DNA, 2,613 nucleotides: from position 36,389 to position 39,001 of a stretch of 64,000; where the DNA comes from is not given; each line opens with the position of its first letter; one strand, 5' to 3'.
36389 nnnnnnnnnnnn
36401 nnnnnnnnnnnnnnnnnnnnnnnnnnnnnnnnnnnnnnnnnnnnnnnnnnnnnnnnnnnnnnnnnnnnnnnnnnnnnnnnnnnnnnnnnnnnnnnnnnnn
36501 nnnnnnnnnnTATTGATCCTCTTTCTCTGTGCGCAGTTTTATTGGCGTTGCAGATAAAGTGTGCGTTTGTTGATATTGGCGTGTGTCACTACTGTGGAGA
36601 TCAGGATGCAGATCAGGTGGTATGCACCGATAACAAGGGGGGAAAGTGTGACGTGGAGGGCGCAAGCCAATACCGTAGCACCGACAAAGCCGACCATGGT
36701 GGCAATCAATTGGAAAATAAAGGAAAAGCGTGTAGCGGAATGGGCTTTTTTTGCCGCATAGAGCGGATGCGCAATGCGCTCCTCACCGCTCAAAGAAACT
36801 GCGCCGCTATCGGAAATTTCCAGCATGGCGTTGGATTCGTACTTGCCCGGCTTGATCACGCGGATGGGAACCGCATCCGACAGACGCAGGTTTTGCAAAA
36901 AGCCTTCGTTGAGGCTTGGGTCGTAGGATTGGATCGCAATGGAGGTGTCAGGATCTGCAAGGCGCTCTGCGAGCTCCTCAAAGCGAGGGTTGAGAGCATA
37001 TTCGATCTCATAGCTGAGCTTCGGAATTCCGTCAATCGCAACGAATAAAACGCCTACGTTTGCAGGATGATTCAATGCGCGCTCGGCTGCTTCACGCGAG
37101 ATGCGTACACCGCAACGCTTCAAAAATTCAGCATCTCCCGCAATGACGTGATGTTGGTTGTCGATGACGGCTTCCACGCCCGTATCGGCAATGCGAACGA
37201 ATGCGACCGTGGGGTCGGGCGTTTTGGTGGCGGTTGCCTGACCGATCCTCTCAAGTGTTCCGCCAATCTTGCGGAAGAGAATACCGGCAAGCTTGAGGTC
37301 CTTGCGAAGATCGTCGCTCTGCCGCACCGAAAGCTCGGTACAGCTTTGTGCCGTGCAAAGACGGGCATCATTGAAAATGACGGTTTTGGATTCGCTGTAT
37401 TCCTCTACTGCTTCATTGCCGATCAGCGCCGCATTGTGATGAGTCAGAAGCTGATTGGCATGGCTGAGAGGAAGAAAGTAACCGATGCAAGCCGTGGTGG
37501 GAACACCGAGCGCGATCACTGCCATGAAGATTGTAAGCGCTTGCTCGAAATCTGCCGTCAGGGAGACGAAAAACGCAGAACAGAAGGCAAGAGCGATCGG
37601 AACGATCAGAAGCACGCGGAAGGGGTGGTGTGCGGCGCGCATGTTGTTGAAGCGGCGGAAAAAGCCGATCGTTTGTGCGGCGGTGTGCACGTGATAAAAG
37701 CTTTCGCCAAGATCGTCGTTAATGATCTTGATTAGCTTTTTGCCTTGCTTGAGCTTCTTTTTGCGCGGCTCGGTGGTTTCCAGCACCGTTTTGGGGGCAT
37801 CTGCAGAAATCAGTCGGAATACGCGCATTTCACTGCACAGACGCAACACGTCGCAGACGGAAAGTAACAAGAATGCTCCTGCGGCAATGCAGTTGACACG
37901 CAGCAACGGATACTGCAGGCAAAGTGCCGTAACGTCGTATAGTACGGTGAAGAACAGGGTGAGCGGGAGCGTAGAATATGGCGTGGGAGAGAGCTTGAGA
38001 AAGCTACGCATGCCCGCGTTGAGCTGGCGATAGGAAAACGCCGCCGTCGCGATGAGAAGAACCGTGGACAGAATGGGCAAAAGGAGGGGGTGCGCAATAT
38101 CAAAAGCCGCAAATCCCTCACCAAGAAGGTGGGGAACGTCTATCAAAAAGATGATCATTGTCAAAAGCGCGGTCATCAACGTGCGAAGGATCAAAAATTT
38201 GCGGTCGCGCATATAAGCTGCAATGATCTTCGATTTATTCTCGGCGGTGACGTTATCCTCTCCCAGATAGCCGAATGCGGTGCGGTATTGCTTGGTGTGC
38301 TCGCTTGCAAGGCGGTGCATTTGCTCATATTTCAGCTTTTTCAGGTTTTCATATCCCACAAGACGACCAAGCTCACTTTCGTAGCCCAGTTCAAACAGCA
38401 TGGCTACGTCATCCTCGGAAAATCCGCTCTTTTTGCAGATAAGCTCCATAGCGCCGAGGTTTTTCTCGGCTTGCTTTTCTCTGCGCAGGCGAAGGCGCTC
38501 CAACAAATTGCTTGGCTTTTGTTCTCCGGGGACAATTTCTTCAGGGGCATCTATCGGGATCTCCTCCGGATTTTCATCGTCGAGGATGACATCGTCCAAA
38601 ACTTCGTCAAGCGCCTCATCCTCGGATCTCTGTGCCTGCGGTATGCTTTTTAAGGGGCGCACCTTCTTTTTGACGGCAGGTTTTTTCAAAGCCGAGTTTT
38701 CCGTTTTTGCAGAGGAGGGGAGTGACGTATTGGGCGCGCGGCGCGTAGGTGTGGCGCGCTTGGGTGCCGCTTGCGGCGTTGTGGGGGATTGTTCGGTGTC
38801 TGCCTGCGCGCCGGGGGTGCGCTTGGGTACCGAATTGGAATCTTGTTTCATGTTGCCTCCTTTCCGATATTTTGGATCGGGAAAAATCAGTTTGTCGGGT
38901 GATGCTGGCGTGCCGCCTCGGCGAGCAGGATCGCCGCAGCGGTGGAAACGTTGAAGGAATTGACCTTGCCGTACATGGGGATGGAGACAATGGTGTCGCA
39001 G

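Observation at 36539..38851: Probable catalytically dead P-type ATPase homolog with long disordered basic N-terminus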

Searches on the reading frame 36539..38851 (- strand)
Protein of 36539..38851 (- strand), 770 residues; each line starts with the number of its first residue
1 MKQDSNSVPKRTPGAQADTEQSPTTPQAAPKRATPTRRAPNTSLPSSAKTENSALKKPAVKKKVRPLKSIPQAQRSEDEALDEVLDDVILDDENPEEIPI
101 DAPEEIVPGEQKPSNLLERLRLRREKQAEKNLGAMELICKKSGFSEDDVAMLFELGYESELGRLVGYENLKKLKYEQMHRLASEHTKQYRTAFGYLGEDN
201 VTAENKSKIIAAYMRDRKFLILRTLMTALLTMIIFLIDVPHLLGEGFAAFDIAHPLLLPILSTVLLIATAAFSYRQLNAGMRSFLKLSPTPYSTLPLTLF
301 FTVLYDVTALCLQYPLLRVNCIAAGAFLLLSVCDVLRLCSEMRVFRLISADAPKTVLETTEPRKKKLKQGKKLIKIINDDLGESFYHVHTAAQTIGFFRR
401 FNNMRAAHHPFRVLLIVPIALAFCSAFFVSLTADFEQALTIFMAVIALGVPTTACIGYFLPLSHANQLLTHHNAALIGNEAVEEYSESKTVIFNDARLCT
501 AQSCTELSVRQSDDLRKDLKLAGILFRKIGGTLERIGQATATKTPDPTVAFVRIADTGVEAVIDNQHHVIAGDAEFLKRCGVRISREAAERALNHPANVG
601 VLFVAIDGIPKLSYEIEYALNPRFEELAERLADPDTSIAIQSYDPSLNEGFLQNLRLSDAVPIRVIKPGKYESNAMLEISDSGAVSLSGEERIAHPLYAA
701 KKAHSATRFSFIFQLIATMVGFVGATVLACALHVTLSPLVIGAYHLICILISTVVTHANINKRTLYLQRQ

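Call 3: search_protein_families(library=pfam, proteins=[window:36539-38851:-], max_evalue=1)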
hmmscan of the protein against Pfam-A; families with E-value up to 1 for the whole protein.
window:36539-38851:- (770 aa): 1 family
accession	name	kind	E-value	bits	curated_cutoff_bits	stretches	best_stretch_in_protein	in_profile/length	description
PF17439.7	DUF5418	-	0.16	12.5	25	0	702-760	6-59/151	Family of unknown function (DUF5418)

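Call 4: search_protein_families(library=ncbifam, proteins=[window:36539-38851:-], max_evalue=1)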
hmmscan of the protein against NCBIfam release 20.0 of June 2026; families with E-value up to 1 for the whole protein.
window:36539-38851:- (770 aa): 1 family
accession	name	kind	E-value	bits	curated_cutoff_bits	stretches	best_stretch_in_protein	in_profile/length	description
TIGR01525.1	ATPase-IB_hvy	subfamily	0.15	10.8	346.25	1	416-605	179-373/560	heavy metal translocating P-type ATPase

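Call 5: search_solved_structures(query=window:36539-38851:-, max_evalue=10, show_alignments=3)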
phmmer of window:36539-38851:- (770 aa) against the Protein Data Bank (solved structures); distinct sequences matched with E-value up to 10: 8.
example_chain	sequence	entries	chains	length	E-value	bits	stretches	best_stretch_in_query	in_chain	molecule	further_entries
1hfj_A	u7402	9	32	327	0.0077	17.7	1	338-400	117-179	L-ASPARAGINE AMIDOHYDROLASE | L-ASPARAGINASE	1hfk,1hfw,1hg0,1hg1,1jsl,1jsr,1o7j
8wgq_A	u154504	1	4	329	0.0077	17.7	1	338-400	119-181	L-asparaginase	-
5i48_A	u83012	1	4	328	0.032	15.6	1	338-399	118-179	L-asparaginase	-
5f52_A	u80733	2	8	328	0.032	15.6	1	338-399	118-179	L-asparaginase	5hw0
5i3z_A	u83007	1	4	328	0.033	15.6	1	338-399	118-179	L-asparaginase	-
5i4b_A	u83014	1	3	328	0.033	15.6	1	338-399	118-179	L-asparaginase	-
7u6m_A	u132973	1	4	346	0.033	15.6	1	338-399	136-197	L-asparaginase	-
2koy_A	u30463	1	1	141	0.64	11.3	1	557-609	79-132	Copper-transporting ATPase 2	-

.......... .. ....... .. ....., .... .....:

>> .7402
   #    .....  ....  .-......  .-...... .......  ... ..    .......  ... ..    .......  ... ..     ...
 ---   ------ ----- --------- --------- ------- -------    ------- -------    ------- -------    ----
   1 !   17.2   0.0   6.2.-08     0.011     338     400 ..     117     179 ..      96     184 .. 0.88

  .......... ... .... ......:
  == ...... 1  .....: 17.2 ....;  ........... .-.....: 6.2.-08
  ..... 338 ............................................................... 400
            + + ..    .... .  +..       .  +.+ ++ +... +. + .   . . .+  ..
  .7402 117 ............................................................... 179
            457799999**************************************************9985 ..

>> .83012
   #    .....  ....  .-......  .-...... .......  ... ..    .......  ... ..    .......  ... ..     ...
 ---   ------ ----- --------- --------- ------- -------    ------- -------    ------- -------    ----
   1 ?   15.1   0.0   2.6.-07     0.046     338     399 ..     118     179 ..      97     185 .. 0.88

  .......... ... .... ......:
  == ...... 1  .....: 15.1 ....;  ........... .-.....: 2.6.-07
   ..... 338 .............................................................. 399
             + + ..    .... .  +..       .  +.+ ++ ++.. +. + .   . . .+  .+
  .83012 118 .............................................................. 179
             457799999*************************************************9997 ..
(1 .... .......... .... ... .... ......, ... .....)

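Call 6: find_homologous_proteins(query=window:36539-38851:-, max_evalue=0.001)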
Query window:36539-38851:- (770 aa): 213 proteins with E <= 0.001 among 8000 candidates; the best 120 are listed.
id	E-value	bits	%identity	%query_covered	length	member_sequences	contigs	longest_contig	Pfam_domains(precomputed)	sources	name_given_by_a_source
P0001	0.0e+0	1700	99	100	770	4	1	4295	-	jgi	-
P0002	0.0e+0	1530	89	100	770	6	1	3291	-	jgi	jgi:hypothetical protein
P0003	0.0e+0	1094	65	100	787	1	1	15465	-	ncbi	-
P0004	0.0e+0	1014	60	100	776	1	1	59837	-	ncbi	-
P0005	0.0e+0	1013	59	100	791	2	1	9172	-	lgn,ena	-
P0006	2.8e-298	1009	58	100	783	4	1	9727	-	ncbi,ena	-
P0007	4.2e-298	1009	59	100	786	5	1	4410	-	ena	-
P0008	2.5e-297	1006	59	100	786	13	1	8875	-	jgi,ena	-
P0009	3.2e-296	1002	59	100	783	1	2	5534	-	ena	-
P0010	6.8e-296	1001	59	100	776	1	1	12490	-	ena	-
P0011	1.5e-295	1000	59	100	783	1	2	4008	-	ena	-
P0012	2.0e-295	1000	59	100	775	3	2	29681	-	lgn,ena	-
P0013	2.5e-295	999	59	100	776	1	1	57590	-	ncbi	-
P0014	5.5e-295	998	59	97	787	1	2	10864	-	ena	-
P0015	2.1e-294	996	57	100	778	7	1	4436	-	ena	-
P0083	1.3e-213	729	48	98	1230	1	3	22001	-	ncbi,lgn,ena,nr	ncbi:MAG: hypothetical protein IJW55_07700 [Clostridia bacterium]|nr:hypothetical protein [Clostridi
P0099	3.1e-195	669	46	95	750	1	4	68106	-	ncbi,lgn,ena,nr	ncbi:MAG: hypothetical protein IJW29_01235 [Clostridia bacterium]|nr:hypothetical protein [Clostridi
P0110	2.1e-190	653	42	99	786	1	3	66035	-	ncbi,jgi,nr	ncbi:MAG: hypothetical protein E7643_05885 [Ruminococcaceae bacterium]|nr:hypothetical protein [Osci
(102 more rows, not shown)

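Call 8: search_solved_structures(query=A1, max_evalue=10, show_alignments=4)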
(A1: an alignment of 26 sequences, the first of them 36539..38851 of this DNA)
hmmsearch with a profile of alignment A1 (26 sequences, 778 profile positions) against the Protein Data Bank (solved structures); distinct sequences matched with E-value up to 10: 5.
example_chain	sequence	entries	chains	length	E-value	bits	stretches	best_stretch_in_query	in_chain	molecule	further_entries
2koy_A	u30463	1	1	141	0.0025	19.6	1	562-615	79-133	Copper-transporting ATPase 2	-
2arf_A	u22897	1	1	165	0.1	14.4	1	569-615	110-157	WILSON DISEASE ATPASE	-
6c96_A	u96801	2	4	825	0.15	13.8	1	207-334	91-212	Two pore calcium channel protein 1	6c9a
1iw4_A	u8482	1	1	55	0.32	12.7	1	464-485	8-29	trypsin inhibitor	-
7xuk_A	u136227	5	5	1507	0.75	11.5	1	570-641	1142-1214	Copper-transporting ATPase 2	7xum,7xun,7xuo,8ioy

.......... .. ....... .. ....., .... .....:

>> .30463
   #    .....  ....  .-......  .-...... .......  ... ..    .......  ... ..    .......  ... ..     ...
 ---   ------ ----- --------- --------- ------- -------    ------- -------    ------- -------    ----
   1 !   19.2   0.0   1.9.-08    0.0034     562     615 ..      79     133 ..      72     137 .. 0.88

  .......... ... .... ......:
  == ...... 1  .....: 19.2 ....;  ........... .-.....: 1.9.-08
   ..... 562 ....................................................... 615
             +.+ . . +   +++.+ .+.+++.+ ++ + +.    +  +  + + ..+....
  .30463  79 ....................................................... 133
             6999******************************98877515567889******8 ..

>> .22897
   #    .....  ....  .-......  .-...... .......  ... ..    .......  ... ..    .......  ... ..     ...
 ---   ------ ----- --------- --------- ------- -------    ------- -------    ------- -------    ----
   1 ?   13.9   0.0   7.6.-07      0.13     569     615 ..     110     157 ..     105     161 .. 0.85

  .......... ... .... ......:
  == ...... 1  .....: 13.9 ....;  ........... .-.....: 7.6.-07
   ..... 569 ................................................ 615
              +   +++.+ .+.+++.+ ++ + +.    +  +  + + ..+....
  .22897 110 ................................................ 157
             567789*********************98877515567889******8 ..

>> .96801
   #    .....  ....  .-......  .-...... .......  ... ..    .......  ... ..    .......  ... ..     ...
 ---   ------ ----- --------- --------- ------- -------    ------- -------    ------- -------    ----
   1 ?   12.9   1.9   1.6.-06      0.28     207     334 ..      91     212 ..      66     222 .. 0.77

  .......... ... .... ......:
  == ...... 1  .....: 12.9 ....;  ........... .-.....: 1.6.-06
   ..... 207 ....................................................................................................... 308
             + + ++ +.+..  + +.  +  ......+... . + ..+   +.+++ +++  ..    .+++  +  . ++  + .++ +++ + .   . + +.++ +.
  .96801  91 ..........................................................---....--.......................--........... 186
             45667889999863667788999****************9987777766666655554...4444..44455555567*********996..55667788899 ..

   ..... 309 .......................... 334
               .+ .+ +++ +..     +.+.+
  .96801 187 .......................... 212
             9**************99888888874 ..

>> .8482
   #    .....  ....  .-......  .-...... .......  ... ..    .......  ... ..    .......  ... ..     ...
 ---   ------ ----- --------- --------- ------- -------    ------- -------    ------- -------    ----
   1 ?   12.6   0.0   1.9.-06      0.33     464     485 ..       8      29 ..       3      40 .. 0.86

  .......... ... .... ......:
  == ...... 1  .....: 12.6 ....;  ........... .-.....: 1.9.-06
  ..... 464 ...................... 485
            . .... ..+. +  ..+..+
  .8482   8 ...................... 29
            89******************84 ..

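Call 16: find_encoding_contigs(protein=P0110, flank=8000, max_places=2)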
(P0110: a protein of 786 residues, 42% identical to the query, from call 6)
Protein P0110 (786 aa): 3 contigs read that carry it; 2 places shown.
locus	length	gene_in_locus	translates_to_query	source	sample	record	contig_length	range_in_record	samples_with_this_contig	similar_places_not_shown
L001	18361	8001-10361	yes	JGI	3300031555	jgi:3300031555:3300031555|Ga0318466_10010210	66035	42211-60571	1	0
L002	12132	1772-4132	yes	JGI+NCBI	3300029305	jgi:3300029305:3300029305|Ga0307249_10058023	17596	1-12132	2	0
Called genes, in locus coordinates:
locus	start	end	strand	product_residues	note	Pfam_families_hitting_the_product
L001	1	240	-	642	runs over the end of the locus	PF00330:Aconitase, PF00694:Aconitase_C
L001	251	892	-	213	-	PF00392:GntR, PF07729:FCD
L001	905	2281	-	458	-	PF00682:HMGL-like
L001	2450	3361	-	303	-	PF00149:Metallophos, PF12850:Metallophos_2 (weak)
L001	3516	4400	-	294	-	PF01381:HTH_3, PF12844:HTH_19, PF13560:HTH_31 (faint)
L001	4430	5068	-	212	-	-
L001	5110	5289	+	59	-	-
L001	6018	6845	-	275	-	PF08282:Hydrolase_3, PF05116:S6PP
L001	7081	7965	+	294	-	PF08032:SpoU_sub_bind, PF00588:SpoU_methylase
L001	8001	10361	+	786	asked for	-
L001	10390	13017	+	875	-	PF19864:Radical_SAM_N2, PF04055:Radical_SAM, PF10105:DUF2344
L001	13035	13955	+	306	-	PF01263:Aldose_epim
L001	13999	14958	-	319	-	PF04055:Radical_SAM, PF16199:Radical_SAM_C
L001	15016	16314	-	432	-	PF12897:Asp_aminotransf, PF00155:Aminotran_1_2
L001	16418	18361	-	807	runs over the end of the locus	PF00270:DEAD (faint), PF06733:DEAD_2, PF13307:Helicase_C_2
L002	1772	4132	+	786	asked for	-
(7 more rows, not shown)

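Call 17: find_encoding_contigs(protein=P0099, flank=8000, max_places=2)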
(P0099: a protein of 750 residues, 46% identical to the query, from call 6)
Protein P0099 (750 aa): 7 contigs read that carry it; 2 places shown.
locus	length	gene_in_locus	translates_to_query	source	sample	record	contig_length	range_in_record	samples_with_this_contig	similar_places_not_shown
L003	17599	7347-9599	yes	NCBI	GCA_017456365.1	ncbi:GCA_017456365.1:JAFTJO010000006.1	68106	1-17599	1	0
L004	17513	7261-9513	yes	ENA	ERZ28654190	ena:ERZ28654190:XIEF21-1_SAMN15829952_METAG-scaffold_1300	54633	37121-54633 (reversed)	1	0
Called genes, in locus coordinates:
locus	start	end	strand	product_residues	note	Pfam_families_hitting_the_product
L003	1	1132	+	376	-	PF07508:Recombinase, PF13408:Zn_ribbon_recom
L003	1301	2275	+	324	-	PF16927:HisKA_7TM, PF26355:HTH_VMAP-M9 (faint), PF00196:GerE, PF08281:Sigma70_r4_2 (weak)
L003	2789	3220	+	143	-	-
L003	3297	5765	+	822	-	-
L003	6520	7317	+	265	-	PF08032:SpoU_sub_bind, PF00588:SpoU_methylase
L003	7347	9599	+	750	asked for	-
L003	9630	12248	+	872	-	PF19864:Radical_SAM_N2, PF04055:Radical_SAM, PF10105:DUF2344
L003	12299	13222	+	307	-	PF01263:Aldose_epim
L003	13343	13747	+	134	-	-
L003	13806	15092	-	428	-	PF01743:PolyA_pol, PF12627:PolyA_pol_RNAbd, PF01966:HD, PF13735:tRNA_NucTran2_2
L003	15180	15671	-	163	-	PF06177:QueT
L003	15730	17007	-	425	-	PF08245:Mur_ligase_M, PF02875:Mur_ligase_C, PF27239:FOL3_C (weak)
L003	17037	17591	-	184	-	PF07155:ECF-ribofla_trS, PF12822:ECF_trnsprt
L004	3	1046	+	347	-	?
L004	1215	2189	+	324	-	PF16927:HisKA_7TM, PF26355:HTH_VMAP-M9 (faint), PF00196:GerE, PF08281:Sigma70_r4_2 (weak)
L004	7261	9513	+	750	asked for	-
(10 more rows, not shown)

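Call 18: find_encoding_contigs(protein=P0083, flank=8000, max_places=2)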
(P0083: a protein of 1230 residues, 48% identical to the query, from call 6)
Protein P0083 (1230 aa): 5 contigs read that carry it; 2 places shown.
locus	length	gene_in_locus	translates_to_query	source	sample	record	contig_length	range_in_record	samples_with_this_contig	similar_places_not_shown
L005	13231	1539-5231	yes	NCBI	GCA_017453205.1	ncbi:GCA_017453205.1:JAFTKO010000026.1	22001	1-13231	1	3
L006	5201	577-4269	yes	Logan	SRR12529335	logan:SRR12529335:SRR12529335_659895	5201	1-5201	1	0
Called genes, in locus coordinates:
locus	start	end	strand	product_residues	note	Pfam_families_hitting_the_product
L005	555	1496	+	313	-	PF08032:SpoU_sub_bind, PF00588:SpoU_methylase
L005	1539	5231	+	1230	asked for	-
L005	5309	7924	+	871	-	PF19864:Radical_SAM_N2, PF04055:Radical_SAM, PF10105:DUF2344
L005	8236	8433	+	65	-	PF00269:SASP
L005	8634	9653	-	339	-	PF02517:Rce1-like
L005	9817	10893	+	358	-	PF13303:PTS_EIIC_2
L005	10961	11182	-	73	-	PF12844:HTH_19, PF13560:HTH_31, PF01381:HTH_3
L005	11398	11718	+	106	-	PF13828:DUF4190 (weak)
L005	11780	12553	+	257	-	PF01790:LGT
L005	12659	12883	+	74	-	-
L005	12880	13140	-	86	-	-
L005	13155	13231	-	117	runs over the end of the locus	PF10066:DUF2304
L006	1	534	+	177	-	?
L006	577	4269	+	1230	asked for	-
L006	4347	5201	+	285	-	?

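Call 25: predict_structure(alignment_id=A1)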
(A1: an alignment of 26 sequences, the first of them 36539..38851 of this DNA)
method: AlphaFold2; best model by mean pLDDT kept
length: 770 residues; sequences in the alignment: 26
mean_pLDDT: 74.5   pTM: 0.70
mean pLDDT of the five models: 74.5, 74.3, 73.0, 72.5, 72.5
residues with pLDDT >= 90: 209; 70-90: 333; 50-70: 101; < 50: 127
segments of 3 or more residues with pLDDT < 50: 1-113, 365-369, 371-377
pLDDT, mean of each block of 10 residues (from residue 1): 27 27 30 28 25 27 26 29 31 28 32 55 65 71 71 58 70 65 55 61 76 85 93 89 80 84 93 90 90 93 91 85 94 92 89 86 49 44 81 84 88 94 93 88 94 95 95 91 89 89 65 75 87 82 76 81 85 86 75 75 87 87 87 86 86 84 80 76 86 90 95 96 90 84 95 95 79
secondary structure, 60 per line:
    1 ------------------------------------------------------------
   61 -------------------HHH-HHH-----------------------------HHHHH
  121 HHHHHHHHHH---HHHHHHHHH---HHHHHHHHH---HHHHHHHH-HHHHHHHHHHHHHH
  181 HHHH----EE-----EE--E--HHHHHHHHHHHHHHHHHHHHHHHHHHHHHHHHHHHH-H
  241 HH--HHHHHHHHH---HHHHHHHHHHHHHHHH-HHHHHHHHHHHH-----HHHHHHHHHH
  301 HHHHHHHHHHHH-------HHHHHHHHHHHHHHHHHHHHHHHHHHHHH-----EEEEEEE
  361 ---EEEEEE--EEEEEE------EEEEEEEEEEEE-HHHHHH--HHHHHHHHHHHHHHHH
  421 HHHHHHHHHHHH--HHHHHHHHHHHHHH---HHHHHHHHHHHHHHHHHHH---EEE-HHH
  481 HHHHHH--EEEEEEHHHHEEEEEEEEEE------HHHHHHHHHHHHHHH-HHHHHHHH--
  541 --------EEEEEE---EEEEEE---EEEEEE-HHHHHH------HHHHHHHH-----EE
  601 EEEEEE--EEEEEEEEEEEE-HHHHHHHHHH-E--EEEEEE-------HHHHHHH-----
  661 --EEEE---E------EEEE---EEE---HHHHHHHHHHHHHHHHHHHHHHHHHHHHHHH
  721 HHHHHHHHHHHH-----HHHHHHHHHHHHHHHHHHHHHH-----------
elements in order (helices of 4 or more, strands of 3 or more residues): H116-130 H134-142 H146-154 H158-165 H167-184 H203-238 H245-253 H257-272 H274-285 H291-312 H320-348 E354-360 E364-369 E372-377 E384-395 H397-402 H405-432 H435-448 H452-470 E474-476 H478-486 E489-494 H495-498 E499-508 H515-529 H531-538 E549-554 E558-563 E567-572 H574-579 H586-593 E599-606 E609-620 H622-631 E636-641 H649-655 E663-666 E677-680 E684-686 H690-732 H738-759
